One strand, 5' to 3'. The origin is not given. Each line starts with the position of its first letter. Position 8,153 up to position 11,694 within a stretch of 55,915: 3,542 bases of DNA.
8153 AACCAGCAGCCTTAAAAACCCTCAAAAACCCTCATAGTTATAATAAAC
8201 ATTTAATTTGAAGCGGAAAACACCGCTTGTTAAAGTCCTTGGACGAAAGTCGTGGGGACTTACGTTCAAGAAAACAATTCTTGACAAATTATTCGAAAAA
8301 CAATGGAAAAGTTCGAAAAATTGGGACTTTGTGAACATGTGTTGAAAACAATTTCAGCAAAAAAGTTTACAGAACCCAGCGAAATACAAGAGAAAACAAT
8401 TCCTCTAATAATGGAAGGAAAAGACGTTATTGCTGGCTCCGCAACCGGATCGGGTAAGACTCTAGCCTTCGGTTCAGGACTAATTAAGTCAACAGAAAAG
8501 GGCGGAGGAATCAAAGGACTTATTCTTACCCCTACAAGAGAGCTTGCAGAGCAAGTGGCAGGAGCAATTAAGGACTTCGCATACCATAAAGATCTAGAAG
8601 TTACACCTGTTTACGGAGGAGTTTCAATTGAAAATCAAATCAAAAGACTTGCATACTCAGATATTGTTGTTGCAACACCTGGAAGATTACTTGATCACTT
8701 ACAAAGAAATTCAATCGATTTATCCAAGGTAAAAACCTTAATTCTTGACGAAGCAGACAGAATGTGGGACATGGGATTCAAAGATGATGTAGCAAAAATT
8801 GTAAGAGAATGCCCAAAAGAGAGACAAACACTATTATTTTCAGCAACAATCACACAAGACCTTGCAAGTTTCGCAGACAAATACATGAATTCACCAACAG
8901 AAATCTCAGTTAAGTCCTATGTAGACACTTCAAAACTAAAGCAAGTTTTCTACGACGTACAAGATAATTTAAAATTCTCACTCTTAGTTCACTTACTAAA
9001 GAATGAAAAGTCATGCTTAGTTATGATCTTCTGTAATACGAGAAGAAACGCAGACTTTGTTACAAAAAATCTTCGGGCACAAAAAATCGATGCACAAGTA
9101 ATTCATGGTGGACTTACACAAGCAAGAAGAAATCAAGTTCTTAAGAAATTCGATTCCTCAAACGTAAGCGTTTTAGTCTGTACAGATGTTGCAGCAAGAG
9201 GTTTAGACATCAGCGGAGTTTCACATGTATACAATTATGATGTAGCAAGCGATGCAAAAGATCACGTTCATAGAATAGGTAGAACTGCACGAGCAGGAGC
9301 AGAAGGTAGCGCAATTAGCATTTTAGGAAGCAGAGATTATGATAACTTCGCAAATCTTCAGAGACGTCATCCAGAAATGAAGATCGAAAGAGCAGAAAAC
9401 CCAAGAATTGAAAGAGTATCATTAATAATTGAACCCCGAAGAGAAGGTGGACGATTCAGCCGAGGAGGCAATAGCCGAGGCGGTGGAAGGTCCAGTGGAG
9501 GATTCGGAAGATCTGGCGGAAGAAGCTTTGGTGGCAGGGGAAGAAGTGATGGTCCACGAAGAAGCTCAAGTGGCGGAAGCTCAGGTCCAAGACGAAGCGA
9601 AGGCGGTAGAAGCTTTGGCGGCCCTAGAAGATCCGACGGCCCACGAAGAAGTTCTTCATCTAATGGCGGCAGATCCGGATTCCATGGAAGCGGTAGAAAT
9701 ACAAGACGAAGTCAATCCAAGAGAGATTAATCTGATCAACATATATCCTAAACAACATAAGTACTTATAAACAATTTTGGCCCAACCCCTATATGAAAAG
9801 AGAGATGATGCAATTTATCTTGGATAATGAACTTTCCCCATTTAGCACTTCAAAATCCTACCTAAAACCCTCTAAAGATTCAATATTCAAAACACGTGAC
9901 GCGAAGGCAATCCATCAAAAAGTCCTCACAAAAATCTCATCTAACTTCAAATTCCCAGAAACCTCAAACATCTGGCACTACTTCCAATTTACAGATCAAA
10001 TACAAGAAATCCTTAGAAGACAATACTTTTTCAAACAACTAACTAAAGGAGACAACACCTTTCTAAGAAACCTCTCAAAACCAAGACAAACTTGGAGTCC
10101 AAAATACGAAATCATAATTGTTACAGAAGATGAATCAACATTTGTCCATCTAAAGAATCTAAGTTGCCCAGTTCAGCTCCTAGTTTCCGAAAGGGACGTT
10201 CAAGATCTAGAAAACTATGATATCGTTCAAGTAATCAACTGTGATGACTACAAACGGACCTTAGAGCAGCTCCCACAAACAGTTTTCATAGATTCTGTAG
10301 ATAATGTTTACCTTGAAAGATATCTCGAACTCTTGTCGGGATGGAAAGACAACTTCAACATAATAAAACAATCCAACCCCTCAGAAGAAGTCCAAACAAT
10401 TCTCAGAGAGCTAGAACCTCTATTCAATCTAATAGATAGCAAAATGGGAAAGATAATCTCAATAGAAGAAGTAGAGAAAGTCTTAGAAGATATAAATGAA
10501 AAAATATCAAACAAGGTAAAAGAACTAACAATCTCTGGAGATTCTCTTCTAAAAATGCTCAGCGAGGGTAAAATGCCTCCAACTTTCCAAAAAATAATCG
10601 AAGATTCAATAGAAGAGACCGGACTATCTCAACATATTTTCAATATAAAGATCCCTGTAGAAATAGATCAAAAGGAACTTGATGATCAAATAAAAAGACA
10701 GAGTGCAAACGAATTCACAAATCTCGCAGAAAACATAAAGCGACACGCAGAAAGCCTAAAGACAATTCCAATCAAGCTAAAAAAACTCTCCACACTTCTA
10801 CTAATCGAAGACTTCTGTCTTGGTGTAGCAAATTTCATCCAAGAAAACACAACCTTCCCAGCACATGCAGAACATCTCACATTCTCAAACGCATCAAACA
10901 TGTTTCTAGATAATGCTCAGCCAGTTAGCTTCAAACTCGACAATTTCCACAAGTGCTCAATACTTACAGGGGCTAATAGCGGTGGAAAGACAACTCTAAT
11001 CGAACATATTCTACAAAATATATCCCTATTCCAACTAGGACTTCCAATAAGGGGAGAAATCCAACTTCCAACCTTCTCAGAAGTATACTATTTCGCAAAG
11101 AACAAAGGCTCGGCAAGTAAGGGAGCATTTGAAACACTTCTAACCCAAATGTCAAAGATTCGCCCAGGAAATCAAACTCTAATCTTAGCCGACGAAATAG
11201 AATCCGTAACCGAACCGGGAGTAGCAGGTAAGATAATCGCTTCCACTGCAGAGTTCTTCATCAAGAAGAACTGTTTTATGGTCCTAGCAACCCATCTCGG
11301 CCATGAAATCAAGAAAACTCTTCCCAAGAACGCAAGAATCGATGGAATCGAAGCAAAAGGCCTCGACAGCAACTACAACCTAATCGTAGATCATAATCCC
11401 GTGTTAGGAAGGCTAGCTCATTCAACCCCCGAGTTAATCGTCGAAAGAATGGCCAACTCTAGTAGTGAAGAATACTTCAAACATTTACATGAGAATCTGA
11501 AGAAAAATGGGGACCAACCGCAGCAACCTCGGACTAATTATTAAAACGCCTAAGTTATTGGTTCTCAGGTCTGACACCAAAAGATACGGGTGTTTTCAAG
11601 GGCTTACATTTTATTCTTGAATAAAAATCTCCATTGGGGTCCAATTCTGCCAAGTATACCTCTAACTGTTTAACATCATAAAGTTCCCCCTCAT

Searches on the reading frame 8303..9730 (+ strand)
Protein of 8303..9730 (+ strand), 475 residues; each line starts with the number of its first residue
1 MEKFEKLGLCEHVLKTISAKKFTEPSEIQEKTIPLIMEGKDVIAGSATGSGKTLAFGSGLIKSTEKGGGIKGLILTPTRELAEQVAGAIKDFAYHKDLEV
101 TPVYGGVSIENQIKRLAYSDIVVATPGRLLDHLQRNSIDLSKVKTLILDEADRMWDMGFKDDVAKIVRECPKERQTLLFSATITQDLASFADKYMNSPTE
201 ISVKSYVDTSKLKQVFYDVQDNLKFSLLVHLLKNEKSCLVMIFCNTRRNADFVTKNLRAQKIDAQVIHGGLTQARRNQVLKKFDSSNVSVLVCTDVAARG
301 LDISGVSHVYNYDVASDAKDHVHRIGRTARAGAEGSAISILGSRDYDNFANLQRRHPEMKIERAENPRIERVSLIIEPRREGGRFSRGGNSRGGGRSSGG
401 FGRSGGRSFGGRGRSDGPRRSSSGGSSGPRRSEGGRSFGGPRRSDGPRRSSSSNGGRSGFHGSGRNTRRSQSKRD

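Call 13: search_protein_families(library=pfam, proteins=[window:8303-9730:+], max_evalue=0.00001)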
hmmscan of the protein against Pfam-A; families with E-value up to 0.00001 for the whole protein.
window:8303-9730:+ (475 aa): 3 families
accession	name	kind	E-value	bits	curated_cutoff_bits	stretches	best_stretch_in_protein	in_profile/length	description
PF00270.35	DEAD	-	5.3e-49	166.6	26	1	27-188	2-165/167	DEAD/DEAH box helicase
PF00271.37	Helicase_C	-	7.1e-31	107.2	23.5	1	224-332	2-110/110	Helicase conserved C-terminal domain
PF04851.21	ResIII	-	1.8e-09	38.1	22.5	1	39-184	23-163/164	Type III restriction enzyme, res subunit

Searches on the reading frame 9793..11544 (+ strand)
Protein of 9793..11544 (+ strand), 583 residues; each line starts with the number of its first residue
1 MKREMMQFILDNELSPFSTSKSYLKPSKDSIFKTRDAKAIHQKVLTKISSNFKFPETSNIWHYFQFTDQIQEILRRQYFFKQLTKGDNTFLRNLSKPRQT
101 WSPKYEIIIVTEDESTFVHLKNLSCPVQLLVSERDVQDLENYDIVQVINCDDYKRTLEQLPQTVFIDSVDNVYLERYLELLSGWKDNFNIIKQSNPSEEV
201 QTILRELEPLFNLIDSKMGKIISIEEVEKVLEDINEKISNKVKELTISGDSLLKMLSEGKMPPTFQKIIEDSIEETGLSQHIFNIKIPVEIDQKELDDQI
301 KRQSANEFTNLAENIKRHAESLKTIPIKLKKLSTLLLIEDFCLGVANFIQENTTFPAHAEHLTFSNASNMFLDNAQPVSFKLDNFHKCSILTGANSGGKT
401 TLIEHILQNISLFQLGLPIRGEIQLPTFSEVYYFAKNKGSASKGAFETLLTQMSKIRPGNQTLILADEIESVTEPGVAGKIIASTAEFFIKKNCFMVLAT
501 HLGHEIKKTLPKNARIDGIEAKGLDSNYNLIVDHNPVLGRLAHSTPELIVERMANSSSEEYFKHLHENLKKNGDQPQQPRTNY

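Call 13: search_protein_families(library=pfam, proteins=[window:9793-11544:+], max_evalue=0.00001)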
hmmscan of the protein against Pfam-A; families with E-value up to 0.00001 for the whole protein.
window:9793-11544:+ (583 aa): 0 families

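Call 49: search_protein_families(library=ncbifam, proteins=[window:9793-11544:+], max_evalue=0.01)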
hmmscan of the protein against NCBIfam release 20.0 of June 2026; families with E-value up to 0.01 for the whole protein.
window:9793-11544:+ (583 aa): 4 families
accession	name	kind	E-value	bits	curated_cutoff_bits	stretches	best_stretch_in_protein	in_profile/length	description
NF052383.1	ATPase_KamC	equivalog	2e-16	59.9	300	1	149-524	65-449/508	lysine 5,6-aminomutase reactivase ATPase KamC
TIGR01069.2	mutS2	equivalog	9.4e-15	54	400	1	294-508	236-454/790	endonuclease MutS2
NF000168.2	ABCF_Msr_all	exception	3.2e-05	22.7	680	1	316-433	256-365/487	Msr family ABC-F type ribosomal protection protein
NF000355.4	ribo_prot_ABC_F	equivalog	0.00034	19.6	380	1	349-413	305-366/499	ribosomal protection-like ABC-F family protein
